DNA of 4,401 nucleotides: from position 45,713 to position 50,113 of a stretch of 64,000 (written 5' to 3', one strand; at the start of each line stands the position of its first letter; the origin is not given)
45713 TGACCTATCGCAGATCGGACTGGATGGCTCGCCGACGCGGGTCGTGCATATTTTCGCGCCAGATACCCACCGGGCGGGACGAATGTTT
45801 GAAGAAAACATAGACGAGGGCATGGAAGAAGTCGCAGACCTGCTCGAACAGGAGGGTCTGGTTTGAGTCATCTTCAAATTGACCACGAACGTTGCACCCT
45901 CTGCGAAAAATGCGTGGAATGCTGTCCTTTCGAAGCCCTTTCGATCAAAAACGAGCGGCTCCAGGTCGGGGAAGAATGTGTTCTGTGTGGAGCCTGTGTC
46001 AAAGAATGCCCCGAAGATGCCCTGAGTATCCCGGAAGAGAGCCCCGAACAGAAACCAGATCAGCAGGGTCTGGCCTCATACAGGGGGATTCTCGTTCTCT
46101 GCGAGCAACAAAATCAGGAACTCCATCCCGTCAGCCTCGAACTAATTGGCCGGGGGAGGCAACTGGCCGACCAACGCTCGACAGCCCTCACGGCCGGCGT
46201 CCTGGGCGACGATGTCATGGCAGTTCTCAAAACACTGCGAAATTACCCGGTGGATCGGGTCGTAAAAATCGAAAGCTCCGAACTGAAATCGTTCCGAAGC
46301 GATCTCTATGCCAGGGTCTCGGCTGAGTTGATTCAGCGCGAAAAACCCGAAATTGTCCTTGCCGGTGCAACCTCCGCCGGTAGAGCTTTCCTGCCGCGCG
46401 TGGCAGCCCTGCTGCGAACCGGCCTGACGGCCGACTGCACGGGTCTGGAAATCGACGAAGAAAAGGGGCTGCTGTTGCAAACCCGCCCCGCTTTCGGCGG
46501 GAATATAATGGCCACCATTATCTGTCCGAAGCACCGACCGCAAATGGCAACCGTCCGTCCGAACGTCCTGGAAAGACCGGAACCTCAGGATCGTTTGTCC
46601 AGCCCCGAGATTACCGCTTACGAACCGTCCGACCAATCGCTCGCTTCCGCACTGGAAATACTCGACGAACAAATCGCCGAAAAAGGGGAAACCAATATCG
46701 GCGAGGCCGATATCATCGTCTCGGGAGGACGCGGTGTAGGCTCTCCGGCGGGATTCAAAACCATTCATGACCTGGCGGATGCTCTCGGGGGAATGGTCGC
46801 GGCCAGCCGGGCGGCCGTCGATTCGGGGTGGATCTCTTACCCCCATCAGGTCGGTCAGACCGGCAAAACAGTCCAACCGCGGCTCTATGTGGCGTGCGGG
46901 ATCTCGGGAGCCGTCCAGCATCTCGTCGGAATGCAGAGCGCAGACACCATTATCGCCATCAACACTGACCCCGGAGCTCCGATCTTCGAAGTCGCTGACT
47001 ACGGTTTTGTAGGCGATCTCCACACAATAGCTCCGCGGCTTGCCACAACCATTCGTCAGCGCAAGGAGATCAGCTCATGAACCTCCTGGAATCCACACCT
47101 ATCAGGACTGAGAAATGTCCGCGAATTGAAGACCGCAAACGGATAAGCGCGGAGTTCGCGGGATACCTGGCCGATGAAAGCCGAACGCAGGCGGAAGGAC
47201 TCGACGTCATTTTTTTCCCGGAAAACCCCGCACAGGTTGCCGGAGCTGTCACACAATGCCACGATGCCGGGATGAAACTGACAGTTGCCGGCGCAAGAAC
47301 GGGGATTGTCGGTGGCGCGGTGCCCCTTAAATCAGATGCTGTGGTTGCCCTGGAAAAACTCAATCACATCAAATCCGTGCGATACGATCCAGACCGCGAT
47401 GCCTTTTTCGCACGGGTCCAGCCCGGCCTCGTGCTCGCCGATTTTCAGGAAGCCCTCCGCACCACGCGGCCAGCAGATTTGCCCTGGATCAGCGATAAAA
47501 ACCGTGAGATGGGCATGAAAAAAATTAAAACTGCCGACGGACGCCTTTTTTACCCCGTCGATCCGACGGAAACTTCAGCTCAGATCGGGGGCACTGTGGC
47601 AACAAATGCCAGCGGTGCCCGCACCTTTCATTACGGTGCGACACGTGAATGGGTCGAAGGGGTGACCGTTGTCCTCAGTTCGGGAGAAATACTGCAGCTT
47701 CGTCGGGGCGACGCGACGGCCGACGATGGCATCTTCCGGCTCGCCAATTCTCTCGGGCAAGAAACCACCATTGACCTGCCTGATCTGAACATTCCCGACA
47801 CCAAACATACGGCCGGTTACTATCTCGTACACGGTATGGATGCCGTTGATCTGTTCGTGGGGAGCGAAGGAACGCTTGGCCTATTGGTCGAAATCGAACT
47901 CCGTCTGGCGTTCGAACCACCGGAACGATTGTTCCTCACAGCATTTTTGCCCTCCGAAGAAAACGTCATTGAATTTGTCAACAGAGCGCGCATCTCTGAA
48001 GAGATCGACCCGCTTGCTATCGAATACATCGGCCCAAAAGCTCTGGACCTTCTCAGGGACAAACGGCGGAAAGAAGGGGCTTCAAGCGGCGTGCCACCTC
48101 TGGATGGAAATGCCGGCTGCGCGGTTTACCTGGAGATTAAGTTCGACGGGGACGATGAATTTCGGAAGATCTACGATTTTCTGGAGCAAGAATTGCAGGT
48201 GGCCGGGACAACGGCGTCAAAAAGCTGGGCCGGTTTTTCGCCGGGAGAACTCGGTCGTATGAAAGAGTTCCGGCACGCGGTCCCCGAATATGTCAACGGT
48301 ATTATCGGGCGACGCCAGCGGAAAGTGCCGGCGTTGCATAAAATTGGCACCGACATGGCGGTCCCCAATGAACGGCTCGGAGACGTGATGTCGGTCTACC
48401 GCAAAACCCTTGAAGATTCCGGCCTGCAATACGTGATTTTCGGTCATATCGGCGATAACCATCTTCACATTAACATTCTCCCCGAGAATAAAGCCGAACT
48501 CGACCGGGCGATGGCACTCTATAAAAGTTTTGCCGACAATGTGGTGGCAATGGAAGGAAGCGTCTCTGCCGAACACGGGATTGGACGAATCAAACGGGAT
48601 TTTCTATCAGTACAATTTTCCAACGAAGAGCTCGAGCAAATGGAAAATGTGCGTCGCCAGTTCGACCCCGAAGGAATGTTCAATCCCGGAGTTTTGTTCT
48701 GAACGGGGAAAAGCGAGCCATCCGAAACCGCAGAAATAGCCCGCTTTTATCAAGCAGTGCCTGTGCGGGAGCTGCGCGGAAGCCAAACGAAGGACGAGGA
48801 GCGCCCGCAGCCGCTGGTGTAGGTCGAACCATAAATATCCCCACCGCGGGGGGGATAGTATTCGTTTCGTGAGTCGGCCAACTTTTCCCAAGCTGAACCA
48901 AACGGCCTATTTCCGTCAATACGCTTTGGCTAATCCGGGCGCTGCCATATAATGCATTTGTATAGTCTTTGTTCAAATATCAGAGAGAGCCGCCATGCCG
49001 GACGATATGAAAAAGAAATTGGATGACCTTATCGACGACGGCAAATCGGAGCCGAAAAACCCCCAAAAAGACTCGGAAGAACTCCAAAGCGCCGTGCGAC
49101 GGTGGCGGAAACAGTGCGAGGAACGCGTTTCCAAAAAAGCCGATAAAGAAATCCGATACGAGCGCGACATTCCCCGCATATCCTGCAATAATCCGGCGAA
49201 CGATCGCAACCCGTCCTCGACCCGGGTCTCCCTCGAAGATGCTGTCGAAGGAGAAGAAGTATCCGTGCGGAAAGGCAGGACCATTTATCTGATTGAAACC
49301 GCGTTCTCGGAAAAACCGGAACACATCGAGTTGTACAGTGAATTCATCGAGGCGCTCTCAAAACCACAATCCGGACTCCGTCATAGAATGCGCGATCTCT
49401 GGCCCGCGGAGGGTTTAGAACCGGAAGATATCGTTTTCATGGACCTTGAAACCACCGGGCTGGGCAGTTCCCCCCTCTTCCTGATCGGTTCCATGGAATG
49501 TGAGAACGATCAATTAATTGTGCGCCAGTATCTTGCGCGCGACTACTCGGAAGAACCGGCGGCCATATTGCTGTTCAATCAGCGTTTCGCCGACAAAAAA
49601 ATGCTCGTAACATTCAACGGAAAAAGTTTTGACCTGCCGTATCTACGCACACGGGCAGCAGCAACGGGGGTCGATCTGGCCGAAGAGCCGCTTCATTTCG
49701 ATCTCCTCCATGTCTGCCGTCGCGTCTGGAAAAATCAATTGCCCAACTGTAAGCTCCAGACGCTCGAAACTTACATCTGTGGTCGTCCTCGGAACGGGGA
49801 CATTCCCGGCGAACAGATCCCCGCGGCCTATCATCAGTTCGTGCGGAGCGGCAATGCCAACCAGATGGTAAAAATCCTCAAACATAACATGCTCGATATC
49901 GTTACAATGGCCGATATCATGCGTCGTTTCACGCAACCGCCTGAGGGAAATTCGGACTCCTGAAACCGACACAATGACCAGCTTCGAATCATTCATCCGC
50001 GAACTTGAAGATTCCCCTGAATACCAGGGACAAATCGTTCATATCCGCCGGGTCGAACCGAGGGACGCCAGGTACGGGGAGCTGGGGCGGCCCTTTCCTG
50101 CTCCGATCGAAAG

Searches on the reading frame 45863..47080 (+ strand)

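Call 42: search_protein_families(library=pfam, proteins=[window:45863-47080:+], max_evalue=0.0001)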
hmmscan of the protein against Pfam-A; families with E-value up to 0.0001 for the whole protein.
window:45863-47080:+ (405 aa): 9 families
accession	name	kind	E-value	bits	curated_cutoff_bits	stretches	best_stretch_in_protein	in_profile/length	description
PF01012.27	ETF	-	6.1e-44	150.4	26.7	1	76-255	1-178/181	Electron transfer flavoprotein domain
PF00766.25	ETF_alpha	-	1.4e-35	121.5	27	1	278-358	1-81/81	Electron transfer flavoprotein FAD-binding domain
PF00037.32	Fer4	-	1.4e-10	41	21.1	1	37-54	6-23/24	4Fe-4S binding domain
PF12838.12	Fer4_7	-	1.5e-08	35.4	27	0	39-64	2-27/52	4Fe-4S dicluster domain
PF12837.12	Fer4_6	-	1.7e-08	34.4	25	1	5-26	3-24/24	4Fe-4S binding domain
PF13237.11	Fer4_10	-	7.4e-07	29.4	25.5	1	4-50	2-53/53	4Fe-4S dicluster domain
PF13484.11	Fer4_16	-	1.1e-06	29.7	30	0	38-65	1-24/66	4Fe-4S double cluster binding domain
PF13187.11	Fer4_9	-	1.7e-06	28.4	27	1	10-53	1-51/52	4Fe-4S dicluster domain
PF14697.11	Fer4_21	-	1.6e-05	25.4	35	1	5-55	2-58/59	4Fe-4S dicluster domain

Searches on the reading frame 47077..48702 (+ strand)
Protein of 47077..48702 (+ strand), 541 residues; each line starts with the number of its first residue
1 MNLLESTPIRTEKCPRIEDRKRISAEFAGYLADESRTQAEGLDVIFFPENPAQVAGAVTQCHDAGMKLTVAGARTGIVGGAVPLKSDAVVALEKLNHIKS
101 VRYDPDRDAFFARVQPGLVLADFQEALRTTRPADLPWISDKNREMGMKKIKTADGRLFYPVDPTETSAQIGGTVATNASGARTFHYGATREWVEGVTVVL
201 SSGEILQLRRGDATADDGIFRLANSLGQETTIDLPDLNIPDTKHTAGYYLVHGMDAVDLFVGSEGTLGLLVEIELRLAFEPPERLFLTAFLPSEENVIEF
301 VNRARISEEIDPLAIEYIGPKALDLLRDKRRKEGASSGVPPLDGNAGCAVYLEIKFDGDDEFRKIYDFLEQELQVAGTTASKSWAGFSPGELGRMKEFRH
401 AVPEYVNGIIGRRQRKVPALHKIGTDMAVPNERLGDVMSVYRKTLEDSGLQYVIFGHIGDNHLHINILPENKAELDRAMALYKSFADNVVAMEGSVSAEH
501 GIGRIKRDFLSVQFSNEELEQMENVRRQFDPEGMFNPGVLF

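Call 42: search_protein_families(library=pfam, proteins=[window:47077-48702:+], max_evalue=0.0001)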
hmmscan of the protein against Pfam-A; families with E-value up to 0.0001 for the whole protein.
window:47077-48702:+ (541 aa): 2 families
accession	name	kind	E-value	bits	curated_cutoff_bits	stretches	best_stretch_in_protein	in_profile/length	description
PF02913.24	FAD-oxidase_C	-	6e-38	131.4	21.2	1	281-538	2-246/248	FAD linked oxidases, C-terminal domain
PF01565.28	FAD_binding_4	-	1.8e-23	83.2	26.4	2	43-128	2-82/139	FAD binding domain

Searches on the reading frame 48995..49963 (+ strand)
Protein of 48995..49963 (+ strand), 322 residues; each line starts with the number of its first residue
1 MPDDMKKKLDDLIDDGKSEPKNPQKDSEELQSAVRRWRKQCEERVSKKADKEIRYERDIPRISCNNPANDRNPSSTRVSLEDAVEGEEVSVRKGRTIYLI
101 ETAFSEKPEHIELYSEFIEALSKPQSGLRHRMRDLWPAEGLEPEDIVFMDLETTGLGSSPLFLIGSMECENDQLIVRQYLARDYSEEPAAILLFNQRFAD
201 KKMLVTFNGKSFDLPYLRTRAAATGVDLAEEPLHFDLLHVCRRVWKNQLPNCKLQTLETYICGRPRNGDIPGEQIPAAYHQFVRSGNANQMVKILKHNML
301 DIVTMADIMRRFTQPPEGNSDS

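Call 42: search_protein_families(library=pfam, proteins=[window:48995-49963:+], max_evalue=0.0001)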
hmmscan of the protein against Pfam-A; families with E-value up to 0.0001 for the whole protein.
window:48995-49963:+ (322 aa): 2 families
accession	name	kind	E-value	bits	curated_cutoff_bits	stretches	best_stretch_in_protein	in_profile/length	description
PF13482.12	RNase_H_2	-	7.6e-38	130.5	22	1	147-311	1-163/165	RNase_H superfamily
PF10108.15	DNA_pol_B_exo2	-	2.6e-05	24.4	24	0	181-227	31-78/213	Predicted 3'-5' exonuclease related to the exonuclease domain of PolB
